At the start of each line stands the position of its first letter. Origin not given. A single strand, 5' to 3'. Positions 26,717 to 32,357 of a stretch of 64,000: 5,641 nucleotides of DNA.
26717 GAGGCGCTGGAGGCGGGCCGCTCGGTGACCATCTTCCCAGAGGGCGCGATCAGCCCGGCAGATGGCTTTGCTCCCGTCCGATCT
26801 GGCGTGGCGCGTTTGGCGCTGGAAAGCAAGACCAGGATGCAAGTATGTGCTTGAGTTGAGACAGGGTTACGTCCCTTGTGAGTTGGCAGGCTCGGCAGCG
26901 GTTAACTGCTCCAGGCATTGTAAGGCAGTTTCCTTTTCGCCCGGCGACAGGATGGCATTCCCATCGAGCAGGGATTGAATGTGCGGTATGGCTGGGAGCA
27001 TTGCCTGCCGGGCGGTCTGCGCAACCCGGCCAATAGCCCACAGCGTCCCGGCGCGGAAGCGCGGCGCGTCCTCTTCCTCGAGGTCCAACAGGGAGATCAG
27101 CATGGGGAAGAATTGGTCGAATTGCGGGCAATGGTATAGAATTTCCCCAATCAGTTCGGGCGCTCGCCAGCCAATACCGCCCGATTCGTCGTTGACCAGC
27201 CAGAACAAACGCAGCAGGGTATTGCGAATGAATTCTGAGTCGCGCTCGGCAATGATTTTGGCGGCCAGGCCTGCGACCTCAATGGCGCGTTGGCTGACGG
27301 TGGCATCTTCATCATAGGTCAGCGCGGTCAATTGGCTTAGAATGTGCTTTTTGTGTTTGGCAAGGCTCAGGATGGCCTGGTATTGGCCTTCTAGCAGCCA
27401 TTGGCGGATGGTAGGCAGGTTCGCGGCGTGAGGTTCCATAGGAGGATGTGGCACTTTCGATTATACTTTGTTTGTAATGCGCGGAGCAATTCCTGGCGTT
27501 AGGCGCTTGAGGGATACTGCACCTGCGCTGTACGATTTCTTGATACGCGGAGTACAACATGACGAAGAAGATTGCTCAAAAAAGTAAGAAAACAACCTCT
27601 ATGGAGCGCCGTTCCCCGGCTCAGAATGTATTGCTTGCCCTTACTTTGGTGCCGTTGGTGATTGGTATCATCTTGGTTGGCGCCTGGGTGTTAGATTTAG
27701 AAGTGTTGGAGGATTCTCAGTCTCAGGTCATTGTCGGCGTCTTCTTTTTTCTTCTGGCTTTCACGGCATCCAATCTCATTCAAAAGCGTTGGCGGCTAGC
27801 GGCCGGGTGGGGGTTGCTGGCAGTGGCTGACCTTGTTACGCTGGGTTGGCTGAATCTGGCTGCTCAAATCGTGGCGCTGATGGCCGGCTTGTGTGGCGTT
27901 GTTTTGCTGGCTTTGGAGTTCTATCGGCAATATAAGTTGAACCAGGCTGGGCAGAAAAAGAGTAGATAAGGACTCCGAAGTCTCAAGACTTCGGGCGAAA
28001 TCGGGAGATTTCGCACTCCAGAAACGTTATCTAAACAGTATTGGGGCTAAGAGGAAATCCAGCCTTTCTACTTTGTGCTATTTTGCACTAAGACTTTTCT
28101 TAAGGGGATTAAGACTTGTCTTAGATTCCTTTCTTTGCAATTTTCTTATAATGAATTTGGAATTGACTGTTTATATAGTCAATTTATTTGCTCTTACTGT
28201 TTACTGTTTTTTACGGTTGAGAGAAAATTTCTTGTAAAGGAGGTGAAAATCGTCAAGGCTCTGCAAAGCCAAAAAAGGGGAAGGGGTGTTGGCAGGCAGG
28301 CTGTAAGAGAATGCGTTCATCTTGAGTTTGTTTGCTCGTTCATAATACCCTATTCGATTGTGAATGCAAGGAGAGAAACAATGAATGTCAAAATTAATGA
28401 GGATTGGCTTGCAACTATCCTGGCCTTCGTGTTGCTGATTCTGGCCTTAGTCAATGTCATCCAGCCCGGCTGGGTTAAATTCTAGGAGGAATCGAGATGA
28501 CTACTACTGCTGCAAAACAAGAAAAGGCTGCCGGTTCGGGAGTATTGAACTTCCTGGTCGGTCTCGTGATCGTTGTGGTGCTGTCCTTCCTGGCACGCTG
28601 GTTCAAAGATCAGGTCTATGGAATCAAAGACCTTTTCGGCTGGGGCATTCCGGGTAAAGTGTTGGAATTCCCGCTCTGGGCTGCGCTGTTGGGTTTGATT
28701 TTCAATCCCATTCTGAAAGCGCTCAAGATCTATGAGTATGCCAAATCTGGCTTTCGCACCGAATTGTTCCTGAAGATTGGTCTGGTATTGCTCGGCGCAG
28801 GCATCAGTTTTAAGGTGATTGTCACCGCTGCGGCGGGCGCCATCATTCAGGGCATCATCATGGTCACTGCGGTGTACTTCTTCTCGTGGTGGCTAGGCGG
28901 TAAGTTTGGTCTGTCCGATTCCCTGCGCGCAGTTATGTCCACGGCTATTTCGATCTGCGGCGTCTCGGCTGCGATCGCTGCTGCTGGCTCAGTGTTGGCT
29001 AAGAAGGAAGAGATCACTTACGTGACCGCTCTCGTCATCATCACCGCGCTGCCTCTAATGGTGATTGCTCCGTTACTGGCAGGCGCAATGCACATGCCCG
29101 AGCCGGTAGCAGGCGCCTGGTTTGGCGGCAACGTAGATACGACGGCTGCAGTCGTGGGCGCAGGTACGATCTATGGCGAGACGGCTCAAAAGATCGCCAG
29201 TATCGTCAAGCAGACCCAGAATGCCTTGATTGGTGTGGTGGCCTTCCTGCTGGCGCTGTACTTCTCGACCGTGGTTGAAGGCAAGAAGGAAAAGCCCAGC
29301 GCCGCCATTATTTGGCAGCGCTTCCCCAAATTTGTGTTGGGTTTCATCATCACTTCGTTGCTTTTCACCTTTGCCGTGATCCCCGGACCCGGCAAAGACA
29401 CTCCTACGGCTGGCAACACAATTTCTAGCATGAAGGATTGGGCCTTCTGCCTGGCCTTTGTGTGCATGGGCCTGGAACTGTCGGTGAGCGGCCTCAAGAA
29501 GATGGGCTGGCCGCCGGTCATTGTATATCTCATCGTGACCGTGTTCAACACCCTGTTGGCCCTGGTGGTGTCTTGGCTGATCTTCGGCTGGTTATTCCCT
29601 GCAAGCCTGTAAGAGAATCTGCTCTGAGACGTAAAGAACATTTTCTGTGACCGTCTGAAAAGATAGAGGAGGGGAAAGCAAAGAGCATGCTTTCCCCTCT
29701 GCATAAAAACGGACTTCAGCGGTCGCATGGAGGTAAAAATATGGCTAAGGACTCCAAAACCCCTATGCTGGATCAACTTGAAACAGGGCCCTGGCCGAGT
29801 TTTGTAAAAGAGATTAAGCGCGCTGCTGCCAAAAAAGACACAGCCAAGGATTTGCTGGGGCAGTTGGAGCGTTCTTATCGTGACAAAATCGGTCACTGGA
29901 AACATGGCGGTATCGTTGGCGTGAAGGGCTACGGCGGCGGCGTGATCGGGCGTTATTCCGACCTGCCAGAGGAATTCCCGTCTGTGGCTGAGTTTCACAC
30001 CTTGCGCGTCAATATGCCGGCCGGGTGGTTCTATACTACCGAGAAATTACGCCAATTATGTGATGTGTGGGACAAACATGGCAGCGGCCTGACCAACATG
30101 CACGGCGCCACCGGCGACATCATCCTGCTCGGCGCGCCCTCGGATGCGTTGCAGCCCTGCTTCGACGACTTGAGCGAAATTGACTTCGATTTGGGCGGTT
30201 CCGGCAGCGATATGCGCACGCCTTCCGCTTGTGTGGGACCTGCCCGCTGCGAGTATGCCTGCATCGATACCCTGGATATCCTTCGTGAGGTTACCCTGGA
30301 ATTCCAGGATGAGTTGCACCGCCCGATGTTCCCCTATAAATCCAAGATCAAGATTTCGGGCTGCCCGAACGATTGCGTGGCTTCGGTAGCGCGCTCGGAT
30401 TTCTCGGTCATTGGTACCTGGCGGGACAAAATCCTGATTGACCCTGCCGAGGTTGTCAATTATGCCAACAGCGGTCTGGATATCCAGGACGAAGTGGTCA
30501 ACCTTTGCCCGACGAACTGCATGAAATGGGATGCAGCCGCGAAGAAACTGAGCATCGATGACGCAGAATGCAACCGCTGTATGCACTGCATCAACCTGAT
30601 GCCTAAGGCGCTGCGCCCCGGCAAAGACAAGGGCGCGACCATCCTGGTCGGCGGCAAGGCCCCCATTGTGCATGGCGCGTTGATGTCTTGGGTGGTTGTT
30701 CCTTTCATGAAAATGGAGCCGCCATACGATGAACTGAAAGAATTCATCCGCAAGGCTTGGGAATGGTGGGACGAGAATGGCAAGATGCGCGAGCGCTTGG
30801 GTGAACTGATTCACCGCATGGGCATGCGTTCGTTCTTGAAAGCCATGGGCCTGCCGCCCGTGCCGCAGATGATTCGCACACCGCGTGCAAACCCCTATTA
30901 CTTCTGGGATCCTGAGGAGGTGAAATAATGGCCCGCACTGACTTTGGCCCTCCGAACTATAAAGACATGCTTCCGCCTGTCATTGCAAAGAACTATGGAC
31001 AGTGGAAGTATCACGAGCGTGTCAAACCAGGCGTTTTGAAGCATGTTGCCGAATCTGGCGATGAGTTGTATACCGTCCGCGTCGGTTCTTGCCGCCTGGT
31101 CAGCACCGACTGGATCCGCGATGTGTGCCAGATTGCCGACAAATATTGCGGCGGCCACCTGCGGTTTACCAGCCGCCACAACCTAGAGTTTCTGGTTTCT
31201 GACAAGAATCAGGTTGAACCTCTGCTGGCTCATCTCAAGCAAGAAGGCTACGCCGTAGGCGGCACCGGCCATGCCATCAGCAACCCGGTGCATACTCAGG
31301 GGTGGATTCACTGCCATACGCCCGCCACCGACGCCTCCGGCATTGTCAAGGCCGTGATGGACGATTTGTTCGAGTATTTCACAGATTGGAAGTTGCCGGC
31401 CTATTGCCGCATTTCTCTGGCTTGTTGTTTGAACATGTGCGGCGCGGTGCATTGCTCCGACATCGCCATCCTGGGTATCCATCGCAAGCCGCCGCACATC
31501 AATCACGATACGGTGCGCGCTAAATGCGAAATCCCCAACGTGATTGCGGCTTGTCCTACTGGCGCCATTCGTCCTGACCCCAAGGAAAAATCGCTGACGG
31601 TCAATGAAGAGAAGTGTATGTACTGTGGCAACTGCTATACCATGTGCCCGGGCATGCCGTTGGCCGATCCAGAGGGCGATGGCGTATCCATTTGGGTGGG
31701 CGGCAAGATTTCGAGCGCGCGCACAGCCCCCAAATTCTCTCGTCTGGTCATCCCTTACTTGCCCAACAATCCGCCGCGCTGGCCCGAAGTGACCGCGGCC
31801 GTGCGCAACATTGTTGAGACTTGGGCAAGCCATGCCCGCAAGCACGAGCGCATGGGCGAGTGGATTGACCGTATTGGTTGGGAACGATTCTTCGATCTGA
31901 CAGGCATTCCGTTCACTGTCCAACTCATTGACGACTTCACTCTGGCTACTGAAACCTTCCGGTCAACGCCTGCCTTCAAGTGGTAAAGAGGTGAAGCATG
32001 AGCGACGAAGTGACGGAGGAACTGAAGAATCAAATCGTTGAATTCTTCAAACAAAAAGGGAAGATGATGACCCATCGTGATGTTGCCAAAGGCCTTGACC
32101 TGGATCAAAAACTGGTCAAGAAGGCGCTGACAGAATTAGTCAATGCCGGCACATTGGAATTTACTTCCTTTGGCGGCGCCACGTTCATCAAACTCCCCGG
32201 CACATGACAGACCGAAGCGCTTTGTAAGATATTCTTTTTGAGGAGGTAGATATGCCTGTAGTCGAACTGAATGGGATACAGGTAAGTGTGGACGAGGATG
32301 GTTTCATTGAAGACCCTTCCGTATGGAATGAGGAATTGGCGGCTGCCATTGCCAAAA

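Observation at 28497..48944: Reductive-type dsr locus (YeiH-dsrABDC-MK) lacking dsrJOP, extended by about 14 kb of accessory redox and maturation genes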

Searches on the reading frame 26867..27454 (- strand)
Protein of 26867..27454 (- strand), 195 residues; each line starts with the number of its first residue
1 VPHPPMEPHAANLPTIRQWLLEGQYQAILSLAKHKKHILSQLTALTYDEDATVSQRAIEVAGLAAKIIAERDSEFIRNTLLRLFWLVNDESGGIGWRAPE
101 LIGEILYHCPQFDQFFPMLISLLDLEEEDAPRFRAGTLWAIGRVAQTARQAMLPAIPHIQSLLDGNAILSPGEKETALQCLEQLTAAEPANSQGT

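Call 40: search_protein_families(library=pfam, proteins=[window:26867-27454:-], max_evalue=0.00001)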
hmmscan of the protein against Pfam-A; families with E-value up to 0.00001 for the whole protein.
window:26867-27454:- (195 aa): 0 families

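Call 42: search_protein_families(library=ncbifam, proteins=[window:26867-27454:-], max_evalue=0.001)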
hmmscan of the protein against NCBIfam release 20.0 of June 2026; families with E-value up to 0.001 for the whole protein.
window:26867-27454:- (195 aa): 1 family
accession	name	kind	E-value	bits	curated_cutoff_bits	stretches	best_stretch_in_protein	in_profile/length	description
NF045662.1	DVU0298_fam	equivalog_domain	3.6e-34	118.2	75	1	16-189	2-177/213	DVU0298 family protein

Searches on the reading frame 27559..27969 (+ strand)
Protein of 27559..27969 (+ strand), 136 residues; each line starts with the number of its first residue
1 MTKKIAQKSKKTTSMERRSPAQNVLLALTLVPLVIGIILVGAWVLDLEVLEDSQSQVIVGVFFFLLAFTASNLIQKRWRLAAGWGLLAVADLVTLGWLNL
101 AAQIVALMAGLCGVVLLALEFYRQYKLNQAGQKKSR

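Call 40: search_protein_families(library=pfam, proteins=[window:27559-27969:+], max_evalue=0.00001)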
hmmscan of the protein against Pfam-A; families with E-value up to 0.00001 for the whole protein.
window:27559-27969:+ (136 aa): 0 families

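Call 42: search_protein_families(library=ncbifam, proteins=[window:27559-27969:+], max_evalue=0.001)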
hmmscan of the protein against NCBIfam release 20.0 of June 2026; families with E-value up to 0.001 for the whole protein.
window:27559-27969:+ (136 aa): 0 families

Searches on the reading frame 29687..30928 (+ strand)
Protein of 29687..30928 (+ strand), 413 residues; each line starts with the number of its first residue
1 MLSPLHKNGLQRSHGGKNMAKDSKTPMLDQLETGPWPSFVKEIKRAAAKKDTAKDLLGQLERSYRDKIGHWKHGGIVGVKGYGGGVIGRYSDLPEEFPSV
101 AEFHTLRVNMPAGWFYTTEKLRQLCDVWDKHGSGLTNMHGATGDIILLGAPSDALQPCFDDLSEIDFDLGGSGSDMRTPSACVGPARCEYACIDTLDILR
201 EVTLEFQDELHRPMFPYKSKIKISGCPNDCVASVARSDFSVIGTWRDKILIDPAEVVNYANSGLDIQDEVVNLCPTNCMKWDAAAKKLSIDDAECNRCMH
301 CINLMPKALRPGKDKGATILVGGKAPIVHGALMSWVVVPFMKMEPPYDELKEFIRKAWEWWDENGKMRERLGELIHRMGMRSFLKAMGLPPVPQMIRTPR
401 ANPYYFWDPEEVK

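Call 7: search_protein_families(library=pfam, proteins=[window:29687-30928:+])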
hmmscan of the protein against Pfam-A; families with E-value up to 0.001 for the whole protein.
window:29687-30928:+ (413 aa): 2 families
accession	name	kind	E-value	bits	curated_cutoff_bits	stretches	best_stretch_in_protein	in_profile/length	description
PF01077.27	NIR_SIR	-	7.4e-41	139.7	27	1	172-387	1-150/158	Nitrite and sulphite reductase 4Fe-4S domain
PF03460.22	NIR_SIR_ferr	-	1.9e-09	37.5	24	1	102-164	8-68/69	Nitrite/Sulfite reductase ferredoxin-like half domain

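Call 8: search_protein_families(library=ncbifam, proteins=[window:29687-30928:+])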
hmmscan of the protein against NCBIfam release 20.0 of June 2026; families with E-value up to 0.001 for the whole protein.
window:29687-30928:+ (413 aa): 6 families
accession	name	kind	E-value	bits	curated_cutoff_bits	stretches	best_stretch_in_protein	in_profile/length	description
TIGR02064.1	dsrA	equivalog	4.8e-174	578.9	392.85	1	28-411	1-391/402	dissimilatory-type sulfite reductase subunit alpha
TIGR02066.1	dsrB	equivalog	7.6e-38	130.4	341.5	1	103-404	30-328/341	dissimilatory-type sulfite reductase subunit beta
TIGR02912.1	sulfite_red_C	equivalog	5.5e-10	38.7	324.1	1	154-385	76-294/314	sulfite reductase subunit C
TIGR02374.1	nitri_red_nirB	equivalog_domain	7.3e-06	24.7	578.35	1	116-244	571-693/794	nitrite reductase large subunit NirB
NF007125.0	PRK09566.1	equivalog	4.3e-05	22.1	594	1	108-244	326-455/513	ferredoxin--nitrite reductase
NF011565.0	PRK14989.1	subfamily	0.00039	18.6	883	1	135-244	594-698/847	nitrite reductase large subunit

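Call 10: find_encoding_contigs(protein=window:29687-30928:+, flank=10000, max_places=6)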
Protein window:29687-30928:+ (413 aa): no gene with exactly this product is on record in the collection.

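Call 11: find_homologous_proteins(query=window:29687-30928:+)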
Query window:29687-30928:+ (413 aa): 8000 proteins with E <= 0.001 among 8000 candidates; the best 120 are listed.
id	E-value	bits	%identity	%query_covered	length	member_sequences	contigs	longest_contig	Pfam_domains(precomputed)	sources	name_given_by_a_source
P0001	3.9e-279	944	100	96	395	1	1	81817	PF01077.28,PF03460.23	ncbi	-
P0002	4.6e-267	904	95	96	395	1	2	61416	PF01077.28,PF03460.23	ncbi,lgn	-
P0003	3.3e-254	862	89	96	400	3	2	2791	PF01077.28,PF03460.23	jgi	jgi:sulfite reductase alpha subunit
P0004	2.1e-252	856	88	96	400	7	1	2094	PF01077.28,PF03460.23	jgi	jgi:sulfite reductase alpha subunit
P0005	2.9e-252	855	88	96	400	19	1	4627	PF01077.28,PF03460.23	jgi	jgi:sulfite reductase alpha subunit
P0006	4.9e-250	848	87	96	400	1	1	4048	PF01077.28,PF03460.23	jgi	-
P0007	1.3e-249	846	88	96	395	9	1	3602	PF01077.28,PF03460.23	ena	-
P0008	9.7e-248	840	87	96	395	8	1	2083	PF01077.28,PF03460.23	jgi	jgi:sulfite reductase alpha subunit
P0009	9.2e-247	837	87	96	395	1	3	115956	PF01077.28,PF03460.23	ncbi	ncbi:MAG: dissimilatory-type sulfite reductase subunit alpha [Chloroflexota bacterium]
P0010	8.1e-245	831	87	96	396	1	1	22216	PF01077.28,PF03460.23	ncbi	ncbi:MAG: dissimilatory-type sulfite reductase subunit alpha [Chloroflexota bacterium]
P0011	1.4e-244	830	87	96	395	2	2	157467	PF01077.28,PF03460.23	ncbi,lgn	-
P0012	1.9e-244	830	86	96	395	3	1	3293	PF01077.28,PF03460.23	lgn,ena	-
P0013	2.3e-243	826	85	95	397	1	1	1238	PF01077.28,PF03460.23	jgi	-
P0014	2.9e-243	826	85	95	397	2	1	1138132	PF01077.28,PF03460.23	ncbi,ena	-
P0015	3.1e-243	826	85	96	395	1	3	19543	PF01077.28,PF03460.23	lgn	-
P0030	1.6e-239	813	84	96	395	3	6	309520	PF01077.28,PF03460.23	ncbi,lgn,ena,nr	ncbi:MAG: dissimilatory-type sulfite reductase subunit alpha [Chloroflexi bacterium]|nr:dissimilator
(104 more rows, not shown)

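Call 14: find_encoding_contigs(protein=P0001, flank=10000, max_places=2)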
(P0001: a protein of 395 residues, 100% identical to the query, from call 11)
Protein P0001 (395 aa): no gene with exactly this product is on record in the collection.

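Call 15: find_encoding_contigs(protein=P0014, flank=10000, max_places=2)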
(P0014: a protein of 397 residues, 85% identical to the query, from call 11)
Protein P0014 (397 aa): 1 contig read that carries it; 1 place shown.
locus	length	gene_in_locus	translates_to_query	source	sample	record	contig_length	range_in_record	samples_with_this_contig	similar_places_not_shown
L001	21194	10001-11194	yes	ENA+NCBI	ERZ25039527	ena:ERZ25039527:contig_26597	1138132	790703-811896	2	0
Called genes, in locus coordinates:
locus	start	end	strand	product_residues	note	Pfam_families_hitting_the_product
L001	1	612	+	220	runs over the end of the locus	PF00923:TAL_FSA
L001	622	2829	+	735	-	PF13802:Gal_mutarotas_2, PF01055:Glyco_hydro_31_2nd, PF21365:Glyco_hydro_31_3rd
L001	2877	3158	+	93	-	PF08666:SAF (weak)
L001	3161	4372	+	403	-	PF04295:GD_AH_second, PF20629:GD_AH_C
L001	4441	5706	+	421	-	PF09861:Lar_N, PF21113:LarA_C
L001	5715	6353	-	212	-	PF13646:HEAT_2 (faint), PF13513:HEAT_EZ (weak)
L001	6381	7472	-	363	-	PF04055:Radical_SAM, PF13186:SPASM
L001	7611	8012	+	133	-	-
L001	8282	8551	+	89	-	-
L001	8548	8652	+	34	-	-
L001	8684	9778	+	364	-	PF03601:Cons_hypoth698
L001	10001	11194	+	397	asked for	PF03460:NIR_SIR_ferr, PF01077:NIR_SIR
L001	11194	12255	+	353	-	PF03460:NIR_SIR_ferr, PF01077:NIR_SIR, PF12838:Fer4_7 (weak), PF00037:Fer4 (weak)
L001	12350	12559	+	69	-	PF08679:DsrD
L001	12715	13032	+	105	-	PF04358:DsrC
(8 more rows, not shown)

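Call 16: find_encoding_contigs(protein=P0030, flank=10000, max_places=2)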
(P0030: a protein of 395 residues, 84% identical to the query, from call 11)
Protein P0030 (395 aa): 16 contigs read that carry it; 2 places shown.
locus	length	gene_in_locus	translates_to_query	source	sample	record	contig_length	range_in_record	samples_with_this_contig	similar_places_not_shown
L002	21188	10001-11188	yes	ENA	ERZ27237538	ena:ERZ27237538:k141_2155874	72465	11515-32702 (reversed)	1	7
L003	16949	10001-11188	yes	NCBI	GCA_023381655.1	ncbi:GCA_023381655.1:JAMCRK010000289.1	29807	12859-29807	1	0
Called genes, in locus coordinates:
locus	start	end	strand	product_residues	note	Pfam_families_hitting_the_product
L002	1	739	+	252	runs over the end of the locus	PF23023:Anti-Pycsar_Apyc1, PF00753:Lactamase_B, PF12706:Lactamase_B_2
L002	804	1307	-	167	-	PF01844:HNH, PF14279:HNH_5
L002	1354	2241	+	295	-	PF01370:Epimerase, PF16363:GDP_Man_Dehyd (faint), PF08338:DUF1731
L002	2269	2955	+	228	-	-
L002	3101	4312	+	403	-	PF00579:tRNA-synt_1b, PF01479:S4 (faint)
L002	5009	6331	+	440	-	PF02881:SRP54_N, PF00448:SRP54, PF01656:CbiA (weak), PF02978:SRP_SPB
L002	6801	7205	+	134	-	-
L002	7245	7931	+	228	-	-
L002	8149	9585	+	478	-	PF03601:Cons_hypoth698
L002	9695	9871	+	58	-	-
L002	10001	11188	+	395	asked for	PF03460:NIR_SIR_ferr, PF01077:NIR_SIR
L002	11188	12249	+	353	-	PF03460:NIR_SIR_ferr, PF01077:NIR_SIR, PF12838:Fer4_7 (weak), PF00037:Fer4 (weak)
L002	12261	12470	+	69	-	PF08679:DsrD (weak)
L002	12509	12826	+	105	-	PF04358:DsrC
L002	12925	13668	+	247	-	PF02665:Nitrate_red_gam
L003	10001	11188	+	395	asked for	PF03460:NIR_SIR_ferr, PF01077:NIR_SIR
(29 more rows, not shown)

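Call 59: search_solved_structures(query=window:29741-30928:+, max_evalue=1e-20, show_alignments=0)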
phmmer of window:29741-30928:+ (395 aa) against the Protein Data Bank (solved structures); distinct sequences matched with E-value up to 1e-20: 6.
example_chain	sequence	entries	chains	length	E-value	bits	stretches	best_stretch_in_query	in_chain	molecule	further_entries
3mm5_A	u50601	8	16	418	7.8e-174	581.7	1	5-395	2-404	Sulfite reductase, dissimilatory-type subunit alpha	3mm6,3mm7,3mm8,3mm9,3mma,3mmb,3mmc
2xsj_A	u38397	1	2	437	5.4e-151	506.5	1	6-394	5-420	SULFITE REDUCTASE ALPHA SUBUNIT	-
2v4j_A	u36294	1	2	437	1.3e-148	498.7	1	6-394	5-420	SULFITE REDUCTASE, DISSIMILATORY-TYPE SUBUNIT ALPHA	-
3or1_A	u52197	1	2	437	9.1e-142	476.1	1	6-394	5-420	Sulfite reductase alpha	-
3or2_A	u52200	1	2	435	1.8e-141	475.1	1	6-394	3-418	Sulfite redcutase subunit alpha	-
3mm5_B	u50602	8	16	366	2.5e-22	82.6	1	101-388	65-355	Sulfite reductase, dissimilatory-type subunit beta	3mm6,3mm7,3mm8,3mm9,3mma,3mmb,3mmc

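Call 61: find_related_loci(query=A2, collection=viral_contigs, flank=2000)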
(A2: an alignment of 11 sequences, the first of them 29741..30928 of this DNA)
Query A2 (395 aa) in viral_contigs; peptide patterns used: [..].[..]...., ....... (x = any residue, [..] = any of these).
26 stretches matched a pattern, but none encodes a relative of the query by tblastn (E <= 1e-3).

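Call 62: search_dna_similar(query=window:29741-30928:+, collection=plasmids, mode=protein, max_evalue=1e-10, max_rows=20)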
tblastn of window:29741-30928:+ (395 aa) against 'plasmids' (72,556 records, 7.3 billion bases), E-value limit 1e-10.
No match.

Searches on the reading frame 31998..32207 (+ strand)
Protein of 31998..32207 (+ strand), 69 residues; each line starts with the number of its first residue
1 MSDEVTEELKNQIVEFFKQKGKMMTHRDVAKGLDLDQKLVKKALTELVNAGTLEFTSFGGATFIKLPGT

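Call 7: search_protein_families(library=pfam, proteins=[window:31998-32207:+])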
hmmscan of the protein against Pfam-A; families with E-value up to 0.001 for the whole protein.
window:31998-32207:+ (69 aa): 2 families
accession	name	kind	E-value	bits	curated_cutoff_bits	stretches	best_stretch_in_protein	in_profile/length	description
PF08679.17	DsrD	-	9.1e-08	32.7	24.2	1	9-68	1-64/65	Dissimilatory sulfite reductase D (DsrD)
PF00392.27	GntR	-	0.0009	19.3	27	1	2-57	2-58/64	Bacterial regulatory proteins, gntR family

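Call 8: search_protein_families(library=ncbifam, proteins=[window:31998-32207:+])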
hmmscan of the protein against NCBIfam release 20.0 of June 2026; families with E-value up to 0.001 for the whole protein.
window:31998-32207:+ (69 aa): 1 family
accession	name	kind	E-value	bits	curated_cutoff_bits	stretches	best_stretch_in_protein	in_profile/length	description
NF007741.0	PRK10421.1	equivalog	0.00072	19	311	1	1-65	8-72/262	transcriptional regulator LldR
